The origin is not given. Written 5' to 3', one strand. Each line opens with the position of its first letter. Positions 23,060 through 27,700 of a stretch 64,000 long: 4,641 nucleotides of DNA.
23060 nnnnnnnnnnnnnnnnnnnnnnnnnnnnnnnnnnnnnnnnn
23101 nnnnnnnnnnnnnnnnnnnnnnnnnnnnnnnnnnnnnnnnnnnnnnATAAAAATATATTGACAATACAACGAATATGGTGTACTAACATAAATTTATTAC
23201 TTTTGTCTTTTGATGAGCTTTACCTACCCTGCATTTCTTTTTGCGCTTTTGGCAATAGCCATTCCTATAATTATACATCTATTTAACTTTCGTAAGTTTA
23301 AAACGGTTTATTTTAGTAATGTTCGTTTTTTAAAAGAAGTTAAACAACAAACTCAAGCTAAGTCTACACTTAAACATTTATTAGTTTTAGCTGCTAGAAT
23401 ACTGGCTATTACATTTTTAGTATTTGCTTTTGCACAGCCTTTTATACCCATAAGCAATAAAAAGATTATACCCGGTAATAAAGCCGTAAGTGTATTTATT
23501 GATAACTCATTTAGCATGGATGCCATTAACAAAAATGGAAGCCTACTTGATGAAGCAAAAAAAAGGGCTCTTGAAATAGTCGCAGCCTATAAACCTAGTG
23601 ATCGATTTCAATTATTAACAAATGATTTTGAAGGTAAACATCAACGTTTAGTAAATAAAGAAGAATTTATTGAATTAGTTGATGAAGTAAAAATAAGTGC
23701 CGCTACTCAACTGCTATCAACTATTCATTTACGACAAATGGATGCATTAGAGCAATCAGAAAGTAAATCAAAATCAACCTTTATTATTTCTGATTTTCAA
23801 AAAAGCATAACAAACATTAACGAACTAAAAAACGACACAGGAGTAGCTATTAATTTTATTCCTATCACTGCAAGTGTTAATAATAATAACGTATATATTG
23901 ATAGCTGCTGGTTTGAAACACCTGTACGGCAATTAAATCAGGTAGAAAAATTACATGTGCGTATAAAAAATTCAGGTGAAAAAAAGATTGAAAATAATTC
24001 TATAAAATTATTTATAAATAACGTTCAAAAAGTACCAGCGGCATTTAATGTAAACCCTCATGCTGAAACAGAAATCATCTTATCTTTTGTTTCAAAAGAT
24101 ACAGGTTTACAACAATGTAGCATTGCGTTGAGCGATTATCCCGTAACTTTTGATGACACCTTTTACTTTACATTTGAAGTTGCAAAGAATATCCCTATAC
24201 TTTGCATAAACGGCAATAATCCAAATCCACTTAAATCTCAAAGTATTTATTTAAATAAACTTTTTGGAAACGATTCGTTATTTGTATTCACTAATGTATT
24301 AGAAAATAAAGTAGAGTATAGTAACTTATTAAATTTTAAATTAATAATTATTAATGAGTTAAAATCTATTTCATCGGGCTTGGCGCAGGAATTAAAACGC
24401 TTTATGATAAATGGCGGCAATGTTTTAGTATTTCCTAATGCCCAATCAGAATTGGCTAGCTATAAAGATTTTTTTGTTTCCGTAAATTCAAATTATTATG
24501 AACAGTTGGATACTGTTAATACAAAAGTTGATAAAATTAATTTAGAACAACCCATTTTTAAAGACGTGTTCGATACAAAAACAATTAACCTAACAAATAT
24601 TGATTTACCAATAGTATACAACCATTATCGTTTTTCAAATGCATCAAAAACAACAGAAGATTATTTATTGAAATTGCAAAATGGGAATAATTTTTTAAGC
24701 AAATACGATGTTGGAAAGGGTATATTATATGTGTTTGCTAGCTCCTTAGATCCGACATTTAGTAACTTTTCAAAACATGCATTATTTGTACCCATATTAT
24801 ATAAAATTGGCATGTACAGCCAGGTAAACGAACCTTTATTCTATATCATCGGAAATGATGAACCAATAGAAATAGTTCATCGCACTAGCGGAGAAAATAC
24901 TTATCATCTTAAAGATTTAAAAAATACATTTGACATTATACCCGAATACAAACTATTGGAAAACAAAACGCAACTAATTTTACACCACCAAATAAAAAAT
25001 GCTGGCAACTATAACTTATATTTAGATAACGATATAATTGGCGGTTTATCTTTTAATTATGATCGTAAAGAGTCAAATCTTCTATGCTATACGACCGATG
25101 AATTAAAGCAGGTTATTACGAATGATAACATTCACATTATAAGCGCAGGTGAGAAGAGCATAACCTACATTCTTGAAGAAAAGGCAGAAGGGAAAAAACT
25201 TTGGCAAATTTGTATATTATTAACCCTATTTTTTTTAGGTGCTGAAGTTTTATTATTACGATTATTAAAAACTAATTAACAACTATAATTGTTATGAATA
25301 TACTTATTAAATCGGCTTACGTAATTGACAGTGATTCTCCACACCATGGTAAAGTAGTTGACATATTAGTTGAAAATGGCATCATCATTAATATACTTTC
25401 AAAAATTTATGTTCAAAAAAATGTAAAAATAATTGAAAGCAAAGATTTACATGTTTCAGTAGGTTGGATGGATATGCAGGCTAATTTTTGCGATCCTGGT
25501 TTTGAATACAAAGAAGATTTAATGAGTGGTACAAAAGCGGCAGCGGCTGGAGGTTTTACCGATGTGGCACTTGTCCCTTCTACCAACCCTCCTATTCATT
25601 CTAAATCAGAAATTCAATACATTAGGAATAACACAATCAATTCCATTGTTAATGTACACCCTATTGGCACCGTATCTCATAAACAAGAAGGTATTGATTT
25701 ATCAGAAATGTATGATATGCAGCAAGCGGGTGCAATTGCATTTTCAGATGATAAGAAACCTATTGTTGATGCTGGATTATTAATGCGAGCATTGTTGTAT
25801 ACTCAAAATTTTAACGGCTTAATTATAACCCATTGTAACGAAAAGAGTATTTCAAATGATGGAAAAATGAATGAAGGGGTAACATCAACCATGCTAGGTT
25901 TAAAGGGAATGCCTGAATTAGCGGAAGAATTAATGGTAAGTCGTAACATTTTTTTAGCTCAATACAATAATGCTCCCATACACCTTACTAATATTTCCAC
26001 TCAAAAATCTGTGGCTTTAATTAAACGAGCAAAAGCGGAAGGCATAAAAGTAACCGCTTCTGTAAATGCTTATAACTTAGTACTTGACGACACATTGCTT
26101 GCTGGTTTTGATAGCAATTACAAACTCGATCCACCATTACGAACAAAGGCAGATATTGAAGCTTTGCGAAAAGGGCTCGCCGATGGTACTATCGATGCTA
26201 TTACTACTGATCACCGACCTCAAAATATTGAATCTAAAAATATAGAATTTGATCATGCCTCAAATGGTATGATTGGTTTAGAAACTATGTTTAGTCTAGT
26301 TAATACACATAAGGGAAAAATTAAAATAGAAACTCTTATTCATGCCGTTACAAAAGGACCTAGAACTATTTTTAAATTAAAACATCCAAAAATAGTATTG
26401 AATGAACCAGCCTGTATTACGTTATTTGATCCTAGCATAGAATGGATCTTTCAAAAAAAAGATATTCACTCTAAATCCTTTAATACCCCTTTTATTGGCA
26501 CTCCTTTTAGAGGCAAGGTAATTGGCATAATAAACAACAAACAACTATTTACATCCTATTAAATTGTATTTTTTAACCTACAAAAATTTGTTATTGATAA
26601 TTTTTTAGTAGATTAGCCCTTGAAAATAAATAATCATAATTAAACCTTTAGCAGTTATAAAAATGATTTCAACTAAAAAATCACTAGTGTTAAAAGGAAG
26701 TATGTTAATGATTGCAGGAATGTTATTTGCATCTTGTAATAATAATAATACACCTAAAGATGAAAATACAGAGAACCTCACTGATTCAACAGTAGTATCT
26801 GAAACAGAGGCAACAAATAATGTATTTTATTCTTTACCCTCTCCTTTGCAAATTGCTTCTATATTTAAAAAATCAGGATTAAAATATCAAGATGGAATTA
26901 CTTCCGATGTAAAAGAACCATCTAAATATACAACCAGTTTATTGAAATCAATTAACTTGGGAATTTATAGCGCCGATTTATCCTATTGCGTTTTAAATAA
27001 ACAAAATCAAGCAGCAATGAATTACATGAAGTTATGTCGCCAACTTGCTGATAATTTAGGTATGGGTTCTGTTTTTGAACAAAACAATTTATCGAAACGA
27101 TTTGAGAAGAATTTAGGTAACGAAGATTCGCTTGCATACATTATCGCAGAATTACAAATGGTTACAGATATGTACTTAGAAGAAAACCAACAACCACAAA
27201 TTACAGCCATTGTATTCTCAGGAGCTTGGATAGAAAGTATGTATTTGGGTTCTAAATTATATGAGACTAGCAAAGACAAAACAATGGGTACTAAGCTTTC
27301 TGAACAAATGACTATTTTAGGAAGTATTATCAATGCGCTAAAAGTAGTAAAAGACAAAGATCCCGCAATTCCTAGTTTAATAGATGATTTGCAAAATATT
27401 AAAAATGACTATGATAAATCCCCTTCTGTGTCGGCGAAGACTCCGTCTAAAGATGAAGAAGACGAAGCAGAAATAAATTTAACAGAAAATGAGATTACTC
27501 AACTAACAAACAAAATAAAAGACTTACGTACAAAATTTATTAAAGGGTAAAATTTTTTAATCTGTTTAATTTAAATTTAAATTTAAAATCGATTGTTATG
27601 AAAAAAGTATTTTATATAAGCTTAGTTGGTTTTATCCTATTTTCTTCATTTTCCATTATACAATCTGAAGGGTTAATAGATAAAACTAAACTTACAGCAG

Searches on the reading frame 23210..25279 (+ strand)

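Call 36: search_protein_families(library=pfam, proteins=[window:23210-25279:+], max_evalue=0.00001)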
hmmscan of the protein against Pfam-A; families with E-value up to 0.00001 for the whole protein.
window:23210-25279:+ (689 aa): 1 family
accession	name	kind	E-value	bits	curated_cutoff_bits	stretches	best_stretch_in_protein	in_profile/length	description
PF07584.16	BatA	-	1.6e-22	80.2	25.9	1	2-77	2-77/77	Aerotolerance regulator N-terminal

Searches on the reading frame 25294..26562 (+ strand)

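Call 36: search_protein_families(library=pfam, proteins=[window:25294-26562:+], max_evalue=0.00001)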
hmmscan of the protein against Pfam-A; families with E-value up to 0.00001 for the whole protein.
window:25294-26562:+ (422 aa): 1 family
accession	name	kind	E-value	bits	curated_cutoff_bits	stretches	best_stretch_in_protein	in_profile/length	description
PF01979.26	Amidohydro_1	-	5e-09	36.3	25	1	57-411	5-337/345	Amidohydrolase family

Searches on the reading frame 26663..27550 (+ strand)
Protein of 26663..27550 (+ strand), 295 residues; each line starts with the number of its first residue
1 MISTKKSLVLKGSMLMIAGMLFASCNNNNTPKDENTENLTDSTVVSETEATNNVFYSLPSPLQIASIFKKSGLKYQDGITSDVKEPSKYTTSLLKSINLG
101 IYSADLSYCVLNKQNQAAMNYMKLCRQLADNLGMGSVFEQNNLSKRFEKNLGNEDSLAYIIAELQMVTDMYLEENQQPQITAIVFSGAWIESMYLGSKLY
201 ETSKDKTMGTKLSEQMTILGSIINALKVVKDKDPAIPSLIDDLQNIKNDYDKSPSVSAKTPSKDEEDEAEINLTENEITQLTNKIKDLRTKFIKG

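Call 37: search_protein_families(library=pfam, proteins=[window:26663-27550:+], max_evalue=0.00001)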
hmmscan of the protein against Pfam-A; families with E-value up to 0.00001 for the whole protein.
window:26663-27550:+ (295 aa): 0 families

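Call 55: search_protein_families(library=ncbifam, proteins=[window:26663-27550:+], max_evalue=0.01)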
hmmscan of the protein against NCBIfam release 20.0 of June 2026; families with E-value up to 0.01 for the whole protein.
window:26663-27550:+ (295 aa): 1 family
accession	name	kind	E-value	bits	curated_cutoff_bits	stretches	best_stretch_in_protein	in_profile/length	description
NF050142.1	PG1828_fam_lipo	equivalog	0.0039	17.9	50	1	14-48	8-44/59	PG1828 family lipoprotein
